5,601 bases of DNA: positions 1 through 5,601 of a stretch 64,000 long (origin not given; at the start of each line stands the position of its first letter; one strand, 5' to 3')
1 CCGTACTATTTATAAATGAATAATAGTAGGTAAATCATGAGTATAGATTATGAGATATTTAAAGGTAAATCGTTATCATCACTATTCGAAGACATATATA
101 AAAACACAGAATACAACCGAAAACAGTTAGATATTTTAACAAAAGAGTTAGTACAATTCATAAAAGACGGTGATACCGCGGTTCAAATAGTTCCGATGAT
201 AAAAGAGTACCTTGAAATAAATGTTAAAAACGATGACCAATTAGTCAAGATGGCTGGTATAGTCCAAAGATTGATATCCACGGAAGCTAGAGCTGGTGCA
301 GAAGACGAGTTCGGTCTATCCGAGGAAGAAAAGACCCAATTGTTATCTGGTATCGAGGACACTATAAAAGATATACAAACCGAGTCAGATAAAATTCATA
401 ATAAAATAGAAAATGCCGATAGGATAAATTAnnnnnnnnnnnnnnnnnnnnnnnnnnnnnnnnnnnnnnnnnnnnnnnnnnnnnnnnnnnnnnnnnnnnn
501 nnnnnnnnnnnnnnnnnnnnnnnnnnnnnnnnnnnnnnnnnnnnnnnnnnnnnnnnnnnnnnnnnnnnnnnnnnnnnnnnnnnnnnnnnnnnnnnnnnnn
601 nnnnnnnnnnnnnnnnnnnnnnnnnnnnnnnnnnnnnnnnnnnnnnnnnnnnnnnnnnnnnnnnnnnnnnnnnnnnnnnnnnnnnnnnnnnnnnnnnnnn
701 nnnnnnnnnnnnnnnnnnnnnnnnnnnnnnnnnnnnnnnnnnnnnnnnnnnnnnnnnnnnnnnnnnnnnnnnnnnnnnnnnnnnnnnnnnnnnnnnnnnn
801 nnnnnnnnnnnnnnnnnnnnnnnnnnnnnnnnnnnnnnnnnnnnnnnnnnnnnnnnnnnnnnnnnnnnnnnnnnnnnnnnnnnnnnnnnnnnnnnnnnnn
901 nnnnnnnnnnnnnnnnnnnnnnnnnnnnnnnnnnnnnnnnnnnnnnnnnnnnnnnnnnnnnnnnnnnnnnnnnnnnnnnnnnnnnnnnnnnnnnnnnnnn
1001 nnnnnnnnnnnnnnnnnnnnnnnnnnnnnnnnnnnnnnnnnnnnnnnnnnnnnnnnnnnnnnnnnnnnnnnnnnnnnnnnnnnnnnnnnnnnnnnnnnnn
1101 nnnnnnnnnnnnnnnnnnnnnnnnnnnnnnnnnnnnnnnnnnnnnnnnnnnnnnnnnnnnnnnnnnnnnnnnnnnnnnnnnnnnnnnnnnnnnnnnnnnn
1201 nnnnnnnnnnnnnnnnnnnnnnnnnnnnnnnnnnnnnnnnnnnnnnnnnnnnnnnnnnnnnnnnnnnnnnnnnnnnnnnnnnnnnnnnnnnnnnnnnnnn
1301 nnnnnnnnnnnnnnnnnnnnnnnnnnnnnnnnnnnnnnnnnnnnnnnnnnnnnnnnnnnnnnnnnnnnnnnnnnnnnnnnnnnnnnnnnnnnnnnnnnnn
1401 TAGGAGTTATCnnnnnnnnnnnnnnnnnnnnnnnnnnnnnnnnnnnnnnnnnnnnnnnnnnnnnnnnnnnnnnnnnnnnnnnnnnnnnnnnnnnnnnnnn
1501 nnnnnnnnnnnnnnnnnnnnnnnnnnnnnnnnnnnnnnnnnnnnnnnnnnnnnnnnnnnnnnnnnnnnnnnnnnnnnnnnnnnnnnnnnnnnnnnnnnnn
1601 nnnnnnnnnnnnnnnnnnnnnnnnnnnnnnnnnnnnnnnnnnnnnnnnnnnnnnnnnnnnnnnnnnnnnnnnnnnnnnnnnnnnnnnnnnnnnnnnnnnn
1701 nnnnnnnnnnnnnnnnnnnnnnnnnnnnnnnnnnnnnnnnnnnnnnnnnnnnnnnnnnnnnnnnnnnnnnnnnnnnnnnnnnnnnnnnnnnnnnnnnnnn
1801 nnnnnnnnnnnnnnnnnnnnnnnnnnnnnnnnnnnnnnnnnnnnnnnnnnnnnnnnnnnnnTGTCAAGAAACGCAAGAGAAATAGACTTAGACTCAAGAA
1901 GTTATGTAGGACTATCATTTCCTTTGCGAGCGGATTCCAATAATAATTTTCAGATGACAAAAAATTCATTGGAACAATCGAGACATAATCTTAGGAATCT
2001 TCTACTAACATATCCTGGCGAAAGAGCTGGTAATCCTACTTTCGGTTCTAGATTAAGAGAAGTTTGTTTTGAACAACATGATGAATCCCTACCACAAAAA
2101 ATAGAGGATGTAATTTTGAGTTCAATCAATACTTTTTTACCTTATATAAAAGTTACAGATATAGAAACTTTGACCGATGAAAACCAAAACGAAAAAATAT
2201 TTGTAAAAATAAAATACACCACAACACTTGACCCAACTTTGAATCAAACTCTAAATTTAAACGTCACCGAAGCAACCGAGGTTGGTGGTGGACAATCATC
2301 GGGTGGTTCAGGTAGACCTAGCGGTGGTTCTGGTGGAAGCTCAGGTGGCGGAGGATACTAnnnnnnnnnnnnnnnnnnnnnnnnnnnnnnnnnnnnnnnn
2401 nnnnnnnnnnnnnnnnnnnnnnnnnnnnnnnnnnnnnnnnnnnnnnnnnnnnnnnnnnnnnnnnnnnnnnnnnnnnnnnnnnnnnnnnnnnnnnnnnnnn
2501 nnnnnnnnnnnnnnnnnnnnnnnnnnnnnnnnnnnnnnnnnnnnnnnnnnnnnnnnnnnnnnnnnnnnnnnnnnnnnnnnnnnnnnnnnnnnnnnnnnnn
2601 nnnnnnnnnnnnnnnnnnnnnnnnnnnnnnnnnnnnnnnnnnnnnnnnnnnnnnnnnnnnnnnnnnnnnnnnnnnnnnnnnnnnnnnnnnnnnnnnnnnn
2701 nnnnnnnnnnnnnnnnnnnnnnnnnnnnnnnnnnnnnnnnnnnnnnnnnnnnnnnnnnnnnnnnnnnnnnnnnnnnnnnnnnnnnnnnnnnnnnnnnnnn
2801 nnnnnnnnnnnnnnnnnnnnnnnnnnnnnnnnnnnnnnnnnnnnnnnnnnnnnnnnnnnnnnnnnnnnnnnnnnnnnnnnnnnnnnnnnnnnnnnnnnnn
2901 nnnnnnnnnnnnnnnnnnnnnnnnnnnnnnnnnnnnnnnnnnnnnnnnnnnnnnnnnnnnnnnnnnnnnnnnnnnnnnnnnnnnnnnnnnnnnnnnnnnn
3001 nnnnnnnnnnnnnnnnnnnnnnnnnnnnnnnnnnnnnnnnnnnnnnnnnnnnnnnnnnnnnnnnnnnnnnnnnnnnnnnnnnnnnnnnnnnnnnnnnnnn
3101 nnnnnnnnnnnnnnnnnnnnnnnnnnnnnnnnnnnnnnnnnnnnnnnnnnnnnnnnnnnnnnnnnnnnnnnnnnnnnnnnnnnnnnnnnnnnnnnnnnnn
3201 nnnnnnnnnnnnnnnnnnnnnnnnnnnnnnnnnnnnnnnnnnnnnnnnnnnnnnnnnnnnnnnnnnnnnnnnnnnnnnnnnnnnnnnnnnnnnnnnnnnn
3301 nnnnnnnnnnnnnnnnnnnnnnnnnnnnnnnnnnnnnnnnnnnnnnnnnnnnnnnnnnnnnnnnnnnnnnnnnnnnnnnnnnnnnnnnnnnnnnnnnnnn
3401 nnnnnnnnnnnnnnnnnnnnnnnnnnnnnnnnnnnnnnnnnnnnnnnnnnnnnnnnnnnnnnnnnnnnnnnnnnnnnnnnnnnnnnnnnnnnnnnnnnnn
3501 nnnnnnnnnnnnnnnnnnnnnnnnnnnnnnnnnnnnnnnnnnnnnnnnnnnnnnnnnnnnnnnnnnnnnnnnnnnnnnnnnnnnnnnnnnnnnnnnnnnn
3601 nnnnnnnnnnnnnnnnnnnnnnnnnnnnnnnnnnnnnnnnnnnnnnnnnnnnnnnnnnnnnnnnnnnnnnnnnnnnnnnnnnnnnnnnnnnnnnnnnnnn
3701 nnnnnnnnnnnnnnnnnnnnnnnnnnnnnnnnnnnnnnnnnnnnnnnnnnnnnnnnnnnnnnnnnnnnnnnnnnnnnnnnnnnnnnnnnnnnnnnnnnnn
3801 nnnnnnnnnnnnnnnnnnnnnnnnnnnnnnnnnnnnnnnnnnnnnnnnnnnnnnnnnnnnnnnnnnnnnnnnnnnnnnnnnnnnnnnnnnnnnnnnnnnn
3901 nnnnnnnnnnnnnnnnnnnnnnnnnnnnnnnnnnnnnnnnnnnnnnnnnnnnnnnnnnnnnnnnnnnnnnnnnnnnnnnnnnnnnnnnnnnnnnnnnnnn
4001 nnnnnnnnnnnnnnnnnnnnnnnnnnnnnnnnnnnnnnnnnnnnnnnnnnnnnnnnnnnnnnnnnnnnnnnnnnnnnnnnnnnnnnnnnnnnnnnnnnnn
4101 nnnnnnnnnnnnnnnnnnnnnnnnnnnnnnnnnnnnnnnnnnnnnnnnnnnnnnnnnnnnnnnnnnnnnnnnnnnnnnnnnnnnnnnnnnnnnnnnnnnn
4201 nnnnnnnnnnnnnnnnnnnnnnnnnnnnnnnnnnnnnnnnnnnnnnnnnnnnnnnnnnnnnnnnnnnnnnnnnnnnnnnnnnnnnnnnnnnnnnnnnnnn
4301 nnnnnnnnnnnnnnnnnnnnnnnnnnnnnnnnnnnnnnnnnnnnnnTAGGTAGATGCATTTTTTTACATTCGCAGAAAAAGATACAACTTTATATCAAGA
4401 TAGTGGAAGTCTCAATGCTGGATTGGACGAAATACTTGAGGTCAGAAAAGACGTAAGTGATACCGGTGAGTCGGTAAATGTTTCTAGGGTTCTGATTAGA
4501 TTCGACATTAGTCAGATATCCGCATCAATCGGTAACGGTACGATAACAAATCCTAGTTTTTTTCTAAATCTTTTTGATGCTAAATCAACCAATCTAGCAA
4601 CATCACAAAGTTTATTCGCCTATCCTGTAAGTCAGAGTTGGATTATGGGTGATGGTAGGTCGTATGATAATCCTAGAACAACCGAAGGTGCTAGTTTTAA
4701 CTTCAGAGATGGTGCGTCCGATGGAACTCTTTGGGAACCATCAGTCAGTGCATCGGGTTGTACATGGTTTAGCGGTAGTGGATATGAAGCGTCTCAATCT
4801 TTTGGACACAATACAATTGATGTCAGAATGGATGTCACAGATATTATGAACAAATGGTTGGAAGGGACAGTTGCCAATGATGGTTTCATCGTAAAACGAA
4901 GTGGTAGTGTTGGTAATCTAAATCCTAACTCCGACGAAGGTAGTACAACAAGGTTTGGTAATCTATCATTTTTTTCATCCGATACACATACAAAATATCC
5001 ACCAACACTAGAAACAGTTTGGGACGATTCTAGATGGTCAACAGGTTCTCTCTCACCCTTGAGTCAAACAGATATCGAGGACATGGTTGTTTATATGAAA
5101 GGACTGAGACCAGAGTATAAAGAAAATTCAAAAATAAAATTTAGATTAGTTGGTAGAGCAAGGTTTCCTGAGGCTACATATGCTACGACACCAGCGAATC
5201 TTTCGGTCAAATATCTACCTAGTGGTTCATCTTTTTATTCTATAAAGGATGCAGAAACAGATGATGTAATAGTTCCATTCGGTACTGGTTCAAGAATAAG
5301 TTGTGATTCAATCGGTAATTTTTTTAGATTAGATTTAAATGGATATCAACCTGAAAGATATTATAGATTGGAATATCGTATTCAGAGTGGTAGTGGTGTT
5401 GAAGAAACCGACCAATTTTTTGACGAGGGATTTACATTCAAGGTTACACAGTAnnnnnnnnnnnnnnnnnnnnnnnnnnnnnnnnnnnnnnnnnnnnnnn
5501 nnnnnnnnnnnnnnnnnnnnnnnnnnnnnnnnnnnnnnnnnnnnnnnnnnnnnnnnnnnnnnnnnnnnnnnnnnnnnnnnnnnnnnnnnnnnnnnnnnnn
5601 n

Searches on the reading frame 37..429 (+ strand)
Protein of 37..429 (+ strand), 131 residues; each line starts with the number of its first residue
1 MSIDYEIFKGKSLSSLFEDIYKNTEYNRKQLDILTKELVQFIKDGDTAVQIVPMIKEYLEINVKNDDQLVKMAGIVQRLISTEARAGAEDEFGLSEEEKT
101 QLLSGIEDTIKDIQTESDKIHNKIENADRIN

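Call 85: find_encoding_contigs(protein=window:37-429:+, flank=10000, max_places=3)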
Protein window:37-429:+ (131 aa): 24 contigs read that carry it; 3 places shown.
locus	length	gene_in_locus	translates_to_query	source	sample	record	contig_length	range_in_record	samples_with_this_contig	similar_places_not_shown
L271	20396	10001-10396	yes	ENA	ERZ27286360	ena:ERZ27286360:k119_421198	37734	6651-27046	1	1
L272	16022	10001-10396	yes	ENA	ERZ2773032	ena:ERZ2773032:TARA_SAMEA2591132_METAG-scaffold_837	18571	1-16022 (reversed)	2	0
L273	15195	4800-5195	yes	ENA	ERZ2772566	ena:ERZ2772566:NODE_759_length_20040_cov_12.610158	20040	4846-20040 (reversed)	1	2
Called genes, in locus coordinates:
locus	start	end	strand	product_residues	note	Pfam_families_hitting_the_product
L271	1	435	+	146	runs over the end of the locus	-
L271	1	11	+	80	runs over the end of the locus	-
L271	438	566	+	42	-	-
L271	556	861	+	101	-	-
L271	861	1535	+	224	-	PF17653:DUF5522 (faint), PF01327:Pep_deformylase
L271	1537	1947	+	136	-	PF00730:HhH-GPD (weak)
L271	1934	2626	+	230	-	-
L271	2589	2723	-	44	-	-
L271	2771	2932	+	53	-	-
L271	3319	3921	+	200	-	-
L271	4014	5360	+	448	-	-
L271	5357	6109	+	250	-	PF00291:PALP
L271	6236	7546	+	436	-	-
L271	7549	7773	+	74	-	-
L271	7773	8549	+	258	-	-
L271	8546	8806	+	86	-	-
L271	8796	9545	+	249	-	-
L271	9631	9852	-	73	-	-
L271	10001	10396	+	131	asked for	-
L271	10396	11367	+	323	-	-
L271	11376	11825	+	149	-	-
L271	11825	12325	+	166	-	PF04965:GPW_gp25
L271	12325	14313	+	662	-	-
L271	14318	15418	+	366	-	-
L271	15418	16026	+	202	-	-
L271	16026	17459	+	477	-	-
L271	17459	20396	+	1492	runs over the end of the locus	-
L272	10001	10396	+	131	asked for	-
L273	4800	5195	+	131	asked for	-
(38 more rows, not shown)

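Call 88: search_protein_families(library=pfam, proteins=[L271:3319-3918:+, L271:8546-8803:+, L271:7773-8546:+, L271:8796-9542:+, L271:6236-7543:+, L271:4014-5357:+, L271:1934-2623:+, L271:7549-7770:+], max_evalue=0.1)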
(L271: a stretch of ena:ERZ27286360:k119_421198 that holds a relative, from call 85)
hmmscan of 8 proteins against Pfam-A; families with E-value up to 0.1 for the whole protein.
L271:3319-3918:+ (200 aa): 0 families

L271:8546-8803:+ (86 aa): 1 family
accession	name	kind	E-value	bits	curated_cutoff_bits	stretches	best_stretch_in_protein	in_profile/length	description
PF08775.15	ParB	-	0.058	14.2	25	1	22-76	16-70/126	ParB family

L271:7773-8546:+ (258 aa): 1 family
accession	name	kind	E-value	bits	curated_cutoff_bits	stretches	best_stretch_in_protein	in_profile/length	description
PF01966.28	HD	-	0.037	14.8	22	1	62-111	1-44/116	HD domain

L271:8796-9542:+ (249 aa): 0 families

L271:6236-7543:+ (436 aa): 1 family
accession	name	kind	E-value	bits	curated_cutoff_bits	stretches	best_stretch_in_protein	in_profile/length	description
PF16274.10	Qua1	-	0.043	14.3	29.3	1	378-405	24-52/52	Qua1 domain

L271:4014-5357:+ (448 aa): 1 family
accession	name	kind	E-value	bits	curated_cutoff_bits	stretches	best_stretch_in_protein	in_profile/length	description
PF01555.25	N6_N4_Mtase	-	7.8e-05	23.2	26.7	1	320-447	2-106/221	DNA methylase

L271:1934-2623:+ (230 aa): 1 family
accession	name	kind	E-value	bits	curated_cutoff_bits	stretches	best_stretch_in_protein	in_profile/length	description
PF10364.14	NKWYS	-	0.074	13.4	25.1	0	5-58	67-125/139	Putative capsular polysaccharide synthesis protein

L271:7549-7770:+ (74 aa): 0 families

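Call 89: search_protein_families(library=phrogs, proteins=[L271:3319-3918:+, L271:8546-8803:+, L271:7773-8546:+, L271:8796-9542:+, L271:6236-7543:+, L271:4014-5357:+, L271:1934-2623:+, L271:7549-7770:+], max_evalue=0.01)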
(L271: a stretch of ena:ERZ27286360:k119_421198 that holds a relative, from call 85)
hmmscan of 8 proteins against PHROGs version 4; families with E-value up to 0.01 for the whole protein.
L271:3319-3918:+ (200 aa): 2 families
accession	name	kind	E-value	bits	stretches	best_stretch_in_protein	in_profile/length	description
phrog_21574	-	unknown function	8.5e-10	39.8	1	84-187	26-124/125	-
phrog_24247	-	unknown function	8.5e-05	23.8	1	94-169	3-75/116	-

L271:8546-8803:+ (86 aa): 0 families

L271:7773-8546:+ (258 aa): 2 families
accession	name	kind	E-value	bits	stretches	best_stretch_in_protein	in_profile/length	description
phrog_28876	-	other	1.4e-11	44.8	1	12-240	4-229/435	metal-dependent phosphohydrolase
phrog_5889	-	unknown function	1.1e-10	42.4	1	14-237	17-226/242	-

L271:8796-9542:+ (249 aa): 0 families

L271:6236-7543:+ (436 aa): 3 families
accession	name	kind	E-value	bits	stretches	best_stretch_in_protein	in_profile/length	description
phrog_1033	-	DNA, RNA and nucleotide metabolism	7.7e-09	36.8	1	153-249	29-123/334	ParB-like partition protein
phrog_4715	-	DNA, RNA and nucleotide metabolism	2.7e-07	30.4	1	146-280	136-258/630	ParB-like partition protein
phrog_8071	-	DNA, RNA and nucleotide metabolism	7.6e-06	26.4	1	155-247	5-84/389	ParB-like partition protein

L271:4014-5357:+ (448 aa): 3 families
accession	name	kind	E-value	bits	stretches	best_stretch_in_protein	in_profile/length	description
phrog_12517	-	unknown function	9.1e-12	45.8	1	316-406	176-263/316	-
phrog_498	-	other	9e-11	42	1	290-403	449-556/633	DNA methyltransferase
phrog_67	-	other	0.0029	17.7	1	317-383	141-201/743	DNA methyltransferase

L271:1934-2623:+ (230 aa): 0 families

L271:7549-7770:+ (74 aa): 0 families

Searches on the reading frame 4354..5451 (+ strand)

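Call 17: search_protein_families(library=pfam, proteins=[window:4354-5451:+], max_evalue=0.01)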
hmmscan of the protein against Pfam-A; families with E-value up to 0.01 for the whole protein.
window:4354-5451:+ (366 aa): 1 family
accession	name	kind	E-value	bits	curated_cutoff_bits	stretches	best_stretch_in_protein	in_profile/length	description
PF24517.2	CBM96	-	0.0002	21.7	26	0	7-96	7-85/164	Carbohydrate-binding module family 96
